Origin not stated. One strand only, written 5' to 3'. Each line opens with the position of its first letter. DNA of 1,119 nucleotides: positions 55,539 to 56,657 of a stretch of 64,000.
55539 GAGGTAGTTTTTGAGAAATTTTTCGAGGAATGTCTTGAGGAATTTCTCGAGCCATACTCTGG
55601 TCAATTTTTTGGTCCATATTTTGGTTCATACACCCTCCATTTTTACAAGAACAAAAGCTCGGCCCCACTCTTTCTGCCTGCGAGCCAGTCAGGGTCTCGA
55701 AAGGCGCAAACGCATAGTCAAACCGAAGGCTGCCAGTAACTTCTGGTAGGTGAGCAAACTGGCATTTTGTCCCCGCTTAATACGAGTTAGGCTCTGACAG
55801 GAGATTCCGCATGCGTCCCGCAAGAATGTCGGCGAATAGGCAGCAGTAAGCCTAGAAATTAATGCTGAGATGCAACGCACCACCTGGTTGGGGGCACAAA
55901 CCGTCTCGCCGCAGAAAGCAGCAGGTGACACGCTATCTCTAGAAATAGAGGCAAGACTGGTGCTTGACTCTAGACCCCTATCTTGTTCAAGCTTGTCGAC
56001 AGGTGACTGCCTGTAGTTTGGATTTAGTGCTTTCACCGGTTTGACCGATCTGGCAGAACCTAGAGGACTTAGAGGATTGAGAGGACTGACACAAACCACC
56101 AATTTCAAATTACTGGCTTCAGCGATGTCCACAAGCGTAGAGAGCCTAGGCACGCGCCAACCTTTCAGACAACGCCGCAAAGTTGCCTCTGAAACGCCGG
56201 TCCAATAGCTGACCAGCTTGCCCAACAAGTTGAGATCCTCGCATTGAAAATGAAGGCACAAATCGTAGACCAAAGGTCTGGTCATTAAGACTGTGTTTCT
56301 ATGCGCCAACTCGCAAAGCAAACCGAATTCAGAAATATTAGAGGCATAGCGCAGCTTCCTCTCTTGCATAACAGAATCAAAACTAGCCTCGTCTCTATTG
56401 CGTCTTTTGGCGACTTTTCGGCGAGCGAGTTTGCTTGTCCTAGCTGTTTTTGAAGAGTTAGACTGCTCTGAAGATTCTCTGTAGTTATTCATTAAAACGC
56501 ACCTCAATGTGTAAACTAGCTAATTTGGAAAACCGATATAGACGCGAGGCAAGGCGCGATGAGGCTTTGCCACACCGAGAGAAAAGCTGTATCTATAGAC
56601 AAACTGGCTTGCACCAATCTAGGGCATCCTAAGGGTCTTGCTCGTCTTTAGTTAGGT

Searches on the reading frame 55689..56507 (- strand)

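Call 9: search_protein_families(library=pfam, proteins=[window:55689-56507:-])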
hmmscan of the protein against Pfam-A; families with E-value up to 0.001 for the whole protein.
window:55689-56507:- (272 aa): 1 family
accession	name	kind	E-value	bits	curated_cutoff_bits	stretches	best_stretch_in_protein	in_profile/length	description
PF01381.28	HTH_3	-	7.2e-05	23.2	23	0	231-265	17-52/55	Helix-turn-helix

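Call 26: search_protein_families(library=pfam, proteins=[window:55689-56507:-], max_evalue=5)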
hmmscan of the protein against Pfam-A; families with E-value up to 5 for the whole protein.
window:55689-56507:- (272 aa): 3 families
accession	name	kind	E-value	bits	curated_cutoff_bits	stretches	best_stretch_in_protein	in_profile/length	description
PF01381.28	HTH_3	-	7.2e-05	23.2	23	2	231-265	17-52/55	Helix-turn-helix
PF13560.12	HTH_31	-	0.01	16.5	27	1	101-132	22-54/64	Helix-turn-helix domain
PF13443.12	HTH_26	-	0.018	15.7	22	1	103-134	20-52/63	Cro/C1-type HTH DNA-binding domain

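Call 27: search_protein_families(library=ncbifam, proteins=[window:55689-56507:-], max_evalue=1)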
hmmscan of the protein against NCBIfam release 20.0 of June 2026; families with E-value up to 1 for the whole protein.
window:55689-56507:- (272 aa): 1 family
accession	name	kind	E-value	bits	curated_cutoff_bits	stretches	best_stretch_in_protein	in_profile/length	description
TIGR02684.1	dnstrm_HI1420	hypoth_equivalog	0.025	14.8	53.7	0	102-138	52-88/89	addiction module antidote protein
